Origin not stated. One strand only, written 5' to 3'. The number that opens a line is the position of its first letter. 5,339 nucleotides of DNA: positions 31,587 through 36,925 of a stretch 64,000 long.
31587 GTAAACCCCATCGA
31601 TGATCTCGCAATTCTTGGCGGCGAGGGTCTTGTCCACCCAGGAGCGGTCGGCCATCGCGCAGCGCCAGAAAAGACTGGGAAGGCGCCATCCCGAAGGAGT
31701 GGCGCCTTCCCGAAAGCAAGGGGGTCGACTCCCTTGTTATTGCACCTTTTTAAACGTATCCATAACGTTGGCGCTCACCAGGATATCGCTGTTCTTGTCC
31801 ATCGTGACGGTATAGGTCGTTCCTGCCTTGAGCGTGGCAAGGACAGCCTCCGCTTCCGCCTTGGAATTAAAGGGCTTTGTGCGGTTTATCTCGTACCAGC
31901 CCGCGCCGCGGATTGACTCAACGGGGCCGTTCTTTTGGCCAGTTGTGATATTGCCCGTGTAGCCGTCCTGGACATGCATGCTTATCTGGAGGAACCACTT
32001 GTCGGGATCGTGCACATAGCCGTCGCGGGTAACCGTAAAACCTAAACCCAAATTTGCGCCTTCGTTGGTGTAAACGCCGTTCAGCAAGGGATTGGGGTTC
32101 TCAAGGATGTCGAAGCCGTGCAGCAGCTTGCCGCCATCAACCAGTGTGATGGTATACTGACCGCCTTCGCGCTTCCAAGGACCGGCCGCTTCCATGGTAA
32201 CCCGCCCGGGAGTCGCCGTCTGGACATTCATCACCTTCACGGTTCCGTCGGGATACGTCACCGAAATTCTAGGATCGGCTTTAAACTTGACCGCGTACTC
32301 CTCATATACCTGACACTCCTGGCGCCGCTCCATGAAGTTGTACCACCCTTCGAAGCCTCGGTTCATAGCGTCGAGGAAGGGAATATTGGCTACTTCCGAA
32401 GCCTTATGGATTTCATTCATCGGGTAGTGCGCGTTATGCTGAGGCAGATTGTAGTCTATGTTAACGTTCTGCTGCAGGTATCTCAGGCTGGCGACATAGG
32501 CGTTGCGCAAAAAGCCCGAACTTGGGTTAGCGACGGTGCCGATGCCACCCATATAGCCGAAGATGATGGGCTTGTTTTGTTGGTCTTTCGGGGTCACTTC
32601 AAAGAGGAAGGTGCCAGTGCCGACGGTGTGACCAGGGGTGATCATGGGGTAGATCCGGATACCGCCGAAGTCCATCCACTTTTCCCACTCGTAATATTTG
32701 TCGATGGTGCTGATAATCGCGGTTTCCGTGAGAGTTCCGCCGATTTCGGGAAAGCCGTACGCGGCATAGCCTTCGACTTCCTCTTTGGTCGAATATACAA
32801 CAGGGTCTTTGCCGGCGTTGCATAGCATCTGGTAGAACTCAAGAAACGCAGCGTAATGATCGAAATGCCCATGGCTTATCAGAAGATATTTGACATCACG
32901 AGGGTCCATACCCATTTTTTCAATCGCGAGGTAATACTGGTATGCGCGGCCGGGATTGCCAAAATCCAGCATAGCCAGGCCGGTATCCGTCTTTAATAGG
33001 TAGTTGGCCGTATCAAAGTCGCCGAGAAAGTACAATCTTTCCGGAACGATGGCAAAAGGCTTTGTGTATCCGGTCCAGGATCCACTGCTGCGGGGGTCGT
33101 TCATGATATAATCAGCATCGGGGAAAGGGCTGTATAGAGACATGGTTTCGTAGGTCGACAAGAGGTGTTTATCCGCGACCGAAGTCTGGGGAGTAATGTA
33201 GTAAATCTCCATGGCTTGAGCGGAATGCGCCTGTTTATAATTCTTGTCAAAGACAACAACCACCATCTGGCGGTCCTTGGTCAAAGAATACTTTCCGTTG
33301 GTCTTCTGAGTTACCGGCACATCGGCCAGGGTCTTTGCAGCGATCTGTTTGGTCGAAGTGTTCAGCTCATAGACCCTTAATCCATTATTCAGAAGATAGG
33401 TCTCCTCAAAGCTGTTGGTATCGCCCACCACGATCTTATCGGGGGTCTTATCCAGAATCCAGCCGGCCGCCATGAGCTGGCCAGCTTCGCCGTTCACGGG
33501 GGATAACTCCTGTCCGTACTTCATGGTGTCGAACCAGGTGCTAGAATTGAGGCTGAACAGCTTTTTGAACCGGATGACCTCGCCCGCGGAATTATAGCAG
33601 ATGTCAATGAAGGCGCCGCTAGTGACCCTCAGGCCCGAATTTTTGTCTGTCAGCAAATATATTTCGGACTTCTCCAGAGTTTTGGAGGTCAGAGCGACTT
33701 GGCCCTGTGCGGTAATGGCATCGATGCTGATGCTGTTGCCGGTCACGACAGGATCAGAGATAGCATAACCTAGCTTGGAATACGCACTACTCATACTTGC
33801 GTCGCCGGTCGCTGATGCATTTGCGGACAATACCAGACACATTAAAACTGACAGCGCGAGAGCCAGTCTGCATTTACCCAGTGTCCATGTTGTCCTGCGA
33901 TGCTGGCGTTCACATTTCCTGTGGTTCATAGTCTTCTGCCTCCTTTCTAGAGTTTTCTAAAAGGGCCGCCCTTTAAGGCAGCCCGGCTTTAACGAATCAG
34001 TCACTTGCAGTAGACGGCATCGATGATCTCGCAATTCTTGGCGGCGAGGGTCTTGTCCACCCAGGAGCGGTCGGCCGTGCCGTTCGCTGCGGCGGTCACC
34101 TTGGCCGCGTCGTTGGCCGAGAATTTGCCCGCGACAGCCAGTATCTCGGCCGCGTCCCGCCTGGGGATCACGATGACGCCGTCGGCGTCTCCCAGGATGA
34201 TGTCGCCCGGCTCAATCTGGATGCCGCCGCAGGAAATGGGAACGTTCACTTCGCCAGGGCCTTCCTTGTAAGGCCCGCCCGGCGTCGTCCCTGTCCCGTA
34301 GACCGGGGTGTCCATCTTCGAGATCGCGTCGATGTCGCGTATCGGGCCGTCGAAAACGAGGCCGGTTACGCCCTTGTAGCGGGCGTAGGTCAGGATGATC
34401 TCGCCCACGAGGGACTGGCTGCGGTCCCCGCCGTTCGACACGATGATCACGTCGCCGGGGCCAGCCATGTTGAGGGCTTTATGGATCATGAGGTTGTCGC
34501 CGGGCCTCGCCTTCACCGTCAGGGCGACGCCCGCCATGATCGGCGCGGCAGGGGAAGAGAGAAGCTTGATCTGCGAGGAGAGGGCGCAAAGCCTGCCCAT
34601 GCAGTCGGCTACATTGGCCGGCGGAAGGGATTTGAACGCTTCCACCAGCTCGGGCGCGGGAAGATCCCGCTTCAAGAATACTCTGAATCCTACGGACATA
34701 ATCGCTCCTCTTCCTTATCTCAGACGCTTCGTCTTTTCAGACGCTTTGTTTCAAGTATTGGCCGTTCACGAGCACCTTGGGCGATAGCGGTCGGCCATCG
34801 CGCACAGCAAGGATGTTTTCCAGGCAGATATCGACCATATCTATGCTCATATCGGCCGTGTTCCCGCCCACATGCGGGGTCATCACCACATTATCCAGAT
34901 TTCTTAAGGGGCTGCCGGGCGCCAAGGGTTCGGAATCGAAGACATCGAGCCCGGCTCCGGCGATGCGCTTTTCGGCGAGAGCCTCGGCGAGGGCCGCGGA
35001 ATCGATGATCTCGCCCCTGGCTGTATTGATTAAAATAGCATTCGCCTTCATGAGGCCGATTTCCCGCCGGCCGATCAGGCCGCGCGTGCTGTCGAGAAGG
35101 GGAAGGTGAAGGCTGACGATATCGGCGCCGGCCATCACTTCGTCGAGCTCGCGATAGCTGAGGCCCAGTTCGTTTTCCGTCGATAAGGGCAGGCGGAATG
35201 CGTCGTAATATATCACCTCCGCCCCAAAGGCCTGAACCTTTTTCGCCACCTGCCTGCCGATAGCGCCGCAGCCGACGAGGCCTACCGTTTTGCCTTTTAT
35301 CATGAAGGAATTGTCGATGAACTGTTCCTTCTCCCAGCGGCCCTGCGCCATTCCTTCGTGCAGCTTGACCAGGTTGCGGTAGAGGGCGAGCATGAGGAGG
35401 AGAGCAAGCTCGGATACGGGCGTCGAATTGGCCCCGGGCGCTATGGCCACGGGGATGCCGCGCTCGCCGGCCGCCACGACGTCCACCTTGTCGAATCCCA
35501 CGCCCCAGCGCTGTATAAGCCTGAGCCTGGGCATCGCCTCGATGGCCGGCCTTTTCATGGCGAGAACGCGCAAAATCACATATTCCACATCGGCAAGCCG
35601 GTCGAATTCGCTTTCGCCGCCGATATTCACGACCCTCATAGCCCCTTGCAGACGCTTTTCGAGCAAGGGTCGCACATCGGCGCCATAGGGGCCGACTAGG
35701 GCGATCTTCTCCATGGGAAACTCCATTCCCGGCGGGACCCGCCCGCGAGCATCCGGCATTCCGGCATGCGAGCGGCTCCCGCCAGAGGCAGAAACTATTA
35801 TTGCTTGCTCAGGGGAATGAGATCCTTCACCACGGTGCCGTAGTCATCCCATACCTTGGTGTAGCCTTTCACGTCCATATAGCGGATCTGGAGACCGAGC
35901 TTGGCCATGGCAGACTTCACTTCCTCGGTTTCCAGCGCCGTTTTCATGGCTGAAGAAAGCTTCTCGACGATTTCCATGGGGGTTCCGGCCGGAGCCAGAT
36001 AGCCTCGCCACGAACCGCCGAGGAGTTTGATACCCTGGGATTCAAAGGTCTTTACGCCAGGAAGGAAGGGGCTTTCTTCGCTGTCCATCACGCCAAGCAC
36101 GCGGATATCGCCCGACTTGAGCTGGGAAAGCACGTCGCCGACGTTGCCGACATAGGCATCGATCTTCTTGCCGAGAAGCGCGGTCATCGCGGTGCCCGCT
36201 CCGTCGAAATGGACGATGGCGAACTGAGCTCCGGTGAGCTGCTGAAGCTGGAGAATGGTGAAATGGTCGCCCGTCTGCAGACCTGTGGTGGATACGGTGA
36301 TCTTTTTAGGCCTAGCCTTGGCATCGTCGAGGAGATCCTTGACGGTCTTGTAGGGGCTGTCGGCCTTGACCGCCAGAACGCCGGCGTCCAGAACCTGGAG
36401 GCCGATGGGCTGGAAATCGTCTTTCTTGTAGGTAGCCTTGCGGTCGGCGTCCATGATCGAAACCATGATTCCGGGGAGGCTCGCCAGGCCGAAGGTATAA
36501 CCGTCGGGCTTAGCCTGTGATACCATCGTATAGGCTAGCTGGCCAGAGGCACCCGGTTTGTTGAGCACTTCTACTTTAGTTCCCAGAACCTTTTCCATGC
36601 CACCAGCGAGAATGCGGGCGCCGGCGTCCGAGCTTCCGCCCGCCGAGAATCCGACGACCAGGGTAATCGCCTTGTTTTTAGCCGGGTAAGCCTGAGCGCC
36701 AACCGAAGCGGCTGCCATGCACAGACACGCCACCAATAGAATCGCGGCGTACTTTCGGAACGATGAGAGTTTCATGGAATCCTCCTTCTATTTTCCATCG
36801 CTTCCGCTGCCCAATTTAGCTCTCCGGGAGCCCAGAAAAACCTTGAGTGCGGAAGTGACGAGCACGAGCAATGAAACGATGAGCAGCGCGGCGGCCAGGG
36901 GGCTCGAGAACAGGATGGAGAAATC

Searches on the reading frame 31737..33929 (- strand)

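Call 28: search_protein_families(library=pfam, proteins=[window:31737-33929:-], max_evalue=0.0001)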
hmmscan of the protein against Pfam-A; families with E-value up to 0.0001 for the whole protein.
window:31737-33929:- (730 aa): 1 family
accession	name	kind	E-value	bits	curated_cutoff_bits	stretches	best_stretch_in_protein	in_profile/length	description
PF00753.33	Lactamase_B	-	4.7e-10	40.2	22.7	1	304-438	3-132/196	Metallo-beta-lactamase superfamily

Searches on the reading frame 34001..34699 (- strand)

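Call 28: search_protein_families(library=pfam, proteins=[window:34001-34699:-], max_evalue=0.0001)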
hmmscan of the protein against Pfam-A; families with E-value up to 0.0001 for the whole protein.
window:34001-34699:- (232 aa): 1 family
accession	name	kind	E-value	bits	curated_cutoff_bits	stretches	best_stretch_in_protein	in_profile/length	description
PF03737.21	RraA-like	-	4.1e-46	157.4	24.5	1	28-177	2-152/152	Aldolase/RraA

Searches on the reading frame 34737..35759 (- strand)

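Call 28: search_protein_families(library=pfam, proteins=[window:34737-35759:-], max_evalue=0.0001)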
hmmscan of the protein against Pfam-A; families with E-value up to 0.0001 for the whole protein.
window:34737-35759:- (340 aa): 3 families
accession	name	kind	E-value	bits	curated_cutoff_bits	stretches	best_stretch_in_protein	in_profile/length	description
PF02826.25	2-Hacid_dh_C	-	3.2e-62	209.5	25.1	1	121-298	2-178/178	D-isomer specific 2-hydroxyacid dehydrogenase, NAD binding domain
PF00389.36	2-Hacid_dh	-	6.8e-20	71.6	24.6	1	48-325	30-129/134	D-isomer specific 2-hydroxyacid dehydrogenase, catalytic domain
PF03446.21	NAD_binding_2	-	5.7e-05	23.6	21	1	158-267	1-113/161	NAD binding domain of 6-phosphogluconate dehydrogenase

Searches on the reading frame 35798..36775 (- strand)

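Call 28: search_protein_families(library=pfam, proteins=[window:35798-36775:-], max_evalue=0.0001)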
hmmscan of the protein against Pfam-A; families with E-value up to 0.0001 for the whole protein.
window:35798-36775:- (325 aa): 1 family
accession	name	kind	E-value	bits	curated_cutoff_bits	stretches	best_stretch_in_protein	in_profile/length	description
PF03401.19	TctC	-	4e-48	164.8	27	1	53-313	2-262/274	Tripartite tricarboxylate transporter family receptor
